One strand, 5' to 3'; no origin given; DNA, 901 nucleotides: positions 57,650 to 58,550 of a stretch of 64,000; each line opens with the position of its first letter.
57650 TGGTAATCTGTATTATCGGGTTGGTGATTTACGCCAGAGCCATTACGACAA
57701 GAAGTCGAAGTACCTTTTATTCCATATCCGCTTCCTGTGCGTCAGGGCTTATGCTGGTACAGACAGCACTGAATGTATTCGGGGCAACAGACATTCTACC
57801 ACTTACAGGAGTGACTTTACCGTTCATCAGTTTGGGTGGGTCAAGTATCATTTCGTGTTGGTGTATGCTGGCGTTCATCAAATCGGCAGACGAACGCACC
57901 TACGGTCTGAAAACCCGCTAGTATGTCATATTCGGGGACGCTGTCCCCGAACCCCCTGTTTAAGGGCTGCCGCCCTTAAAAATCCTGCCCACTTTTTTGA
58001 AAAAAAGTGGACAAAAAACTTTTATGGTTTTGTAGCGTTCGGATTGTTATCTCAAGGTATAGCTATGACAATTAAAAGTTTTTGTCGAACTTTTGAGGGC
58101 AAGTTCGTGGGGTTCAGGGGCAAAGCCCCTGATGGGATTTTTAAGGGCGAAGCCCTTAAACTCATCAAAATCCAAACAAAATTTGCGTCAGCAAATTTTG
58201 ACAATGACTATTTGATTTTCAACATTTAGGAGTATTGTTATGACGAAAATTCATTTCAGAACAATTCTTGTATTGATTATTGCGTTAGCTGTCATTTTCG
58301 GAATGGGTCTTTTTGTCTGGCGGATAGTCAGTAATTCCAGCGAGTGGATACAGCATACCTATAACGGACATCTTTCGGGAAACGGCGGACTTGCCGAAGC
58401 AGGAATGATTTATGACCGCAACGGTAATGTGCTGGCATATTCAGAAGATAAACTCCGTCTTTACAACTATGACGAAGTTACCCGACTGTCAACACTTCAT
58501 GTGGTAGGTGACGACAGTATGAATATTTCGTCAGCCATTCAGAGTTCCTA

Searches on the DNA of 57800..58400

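Call 21: search_rna_families(source=window, start=57800, end=58400, threshold=evalue, max_evalue=10)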
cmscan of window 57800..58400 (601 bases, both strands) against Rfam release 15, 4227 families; matches with E-value up to 10: 10.
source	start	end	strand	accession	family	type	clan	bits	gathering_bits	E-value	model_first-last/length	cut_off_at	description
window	58116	58175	-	RF02338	GlsR16_miR3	Gene; snRNA; snoRNA; CD-box;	-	20.8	100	0.036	1-77/77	no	Giardia snoRNA GlsR16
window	57990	58080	+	RF00396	SNORA13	Gene; snRNA; snoRNA; HACA-box;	CL00028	16.9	53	3.1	1-134/134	no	Small nucleolar RNA SNORA13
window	58180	58230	-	RF00287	SNORD44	Gene; snRNA; snoRNA; CD-box;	CL00060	16.8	40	0.99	1-61/61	no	Small nucleolar RNA SNORD44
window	58102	58171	-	RF01921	mir-1296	Gene; miRNA;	-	16.5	100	3.1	1-87/87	no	mir-1296 microRNA precursor family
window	58013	58084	-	RF00344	snoZ267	Gene; snRNA; snoRNA; CD-box;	-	16.5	43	3.3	1-73/73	no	Small nucleolar RNA Z267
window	58119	58150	+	RF01356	CRISPR-DR28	Gene; CRISPR;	-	15.9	35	6.8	1-24/24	no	CRISPR RNA direct repeat element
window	58160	58233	-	RF00328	snoZ161_228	Gene; snRNA; snoRNA; CD-box;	CL00056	15.8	45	6.6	1-93/93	no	Small nucleolar RNA Z161/Z228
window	57971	58037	-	RF03734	mir-4773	Gene; miRNA;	-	15.6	100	7.7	1-78/78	no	mir-4773 microRNA precursor family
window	58105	58168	-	RF04078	mir-1905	Gene; miRNA;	-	14.9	83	7.2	12-60/73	no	mir-1905 microRNA precursor family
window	58109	58129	+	RF01792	eiav_FSE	Cis-reg; frameshift_element;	-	11.2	40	7.7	1-19/35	no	ribosomal frameshift site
